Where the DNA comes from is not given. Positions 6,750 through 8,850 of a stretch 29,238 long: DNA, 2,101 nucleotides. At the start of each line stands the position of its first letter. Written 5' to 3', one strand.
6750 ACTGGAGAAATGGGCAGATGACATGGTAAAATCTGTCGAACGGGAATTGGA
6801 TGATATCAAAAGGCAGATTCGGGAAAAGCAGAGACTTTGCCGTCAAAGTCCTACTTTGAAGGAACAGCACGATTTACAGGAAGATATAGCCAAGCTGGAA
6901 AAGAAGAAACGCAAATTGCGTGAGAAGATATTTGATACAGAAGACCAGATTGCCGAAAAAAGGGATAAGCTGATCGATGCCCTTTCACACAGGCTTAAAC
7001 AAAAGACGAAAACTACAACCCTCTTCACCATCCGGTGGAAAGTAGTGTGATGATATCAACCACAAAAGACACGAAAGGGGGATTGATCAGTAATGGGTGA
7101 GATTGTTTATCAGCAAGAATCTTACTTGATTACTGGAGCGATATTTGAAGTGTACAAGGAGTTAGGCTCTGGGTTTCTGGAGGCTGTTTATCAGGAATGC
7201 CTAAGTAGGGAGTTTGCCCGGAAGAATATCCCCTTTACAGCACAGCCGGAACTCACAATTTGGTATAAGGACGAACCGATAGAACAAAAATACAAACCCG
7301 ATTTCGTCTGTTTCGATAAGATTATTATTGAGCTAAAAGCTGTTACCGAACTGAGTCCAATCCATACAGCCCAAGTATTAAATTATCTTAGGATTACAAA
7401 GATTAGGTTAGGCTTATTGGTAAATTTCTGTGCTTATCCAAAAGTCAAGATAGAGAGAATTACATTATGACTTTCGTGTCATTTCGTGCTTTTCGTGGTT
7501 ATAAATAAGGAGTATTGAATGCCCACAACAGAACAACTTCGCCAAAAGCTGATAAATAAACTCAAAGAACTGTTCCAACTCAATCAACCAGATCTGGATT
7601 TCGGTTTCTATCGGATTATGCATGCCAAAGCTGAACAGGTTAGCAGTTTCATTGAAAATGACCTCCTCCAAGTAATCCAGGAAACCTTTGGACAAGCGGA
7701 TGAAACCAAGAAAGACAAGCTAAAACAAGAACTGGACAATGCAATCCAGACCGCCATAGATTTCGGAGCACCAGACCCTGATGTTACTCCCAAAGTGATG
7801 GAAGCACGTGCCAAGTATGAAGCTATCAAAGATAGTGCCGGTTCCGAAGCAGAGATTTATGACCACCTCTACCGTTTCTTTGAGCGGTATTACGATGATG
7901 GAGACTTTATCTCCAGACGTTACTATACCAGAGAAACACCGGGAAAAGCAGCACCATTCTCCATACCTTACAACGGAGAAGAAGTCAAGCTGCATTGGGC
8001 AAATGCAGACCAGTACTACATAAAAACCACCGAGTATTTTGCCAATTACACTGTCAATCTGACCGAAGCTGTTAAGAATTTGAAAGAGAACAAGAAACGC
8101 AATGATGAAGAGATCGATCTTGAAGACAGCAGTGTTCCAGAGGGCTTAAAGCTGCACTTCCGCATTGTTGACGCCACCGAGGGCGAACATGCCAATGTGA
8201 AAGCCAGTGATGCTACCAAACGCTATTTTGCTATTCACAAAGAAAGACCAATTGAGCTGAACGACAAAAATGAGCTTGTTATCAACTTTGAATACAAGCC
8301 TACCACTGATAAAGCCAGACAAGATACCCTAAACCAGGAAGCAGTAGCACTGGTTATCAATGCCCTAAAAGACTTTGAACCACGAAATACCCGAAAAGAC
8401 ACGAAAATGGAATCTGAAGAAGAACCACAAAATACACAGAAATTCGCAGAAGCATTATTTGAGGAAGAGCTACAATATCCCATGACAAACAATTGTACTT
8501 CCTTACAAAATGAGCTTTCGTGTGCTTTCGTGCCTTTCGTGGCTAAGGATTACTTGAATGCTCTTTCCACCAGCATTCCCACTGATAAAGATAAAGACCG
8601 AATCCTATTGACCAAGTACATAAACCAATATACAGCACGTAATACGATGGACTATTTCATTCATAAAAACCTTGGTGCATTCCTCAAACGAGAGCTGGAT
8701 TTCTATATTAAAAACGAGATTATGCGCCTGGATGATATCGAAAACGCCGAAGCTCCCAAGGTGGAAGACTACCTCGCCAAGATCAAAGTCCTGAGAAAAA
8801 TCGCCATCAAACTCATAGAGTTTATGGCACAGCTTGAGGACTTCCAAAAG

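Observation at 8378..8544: Gene-less copy of the cassette's inverted arrays embedded in frame inside the methyltransferase ORF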

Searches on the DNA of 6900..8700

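Call 17: search_rna_families(source=window, start=6900, end=8700, threshold=evalue, max_evalue=1)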
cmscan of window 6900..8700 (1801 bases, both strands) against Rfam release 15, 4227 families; matches with E-value up to 1: 0.
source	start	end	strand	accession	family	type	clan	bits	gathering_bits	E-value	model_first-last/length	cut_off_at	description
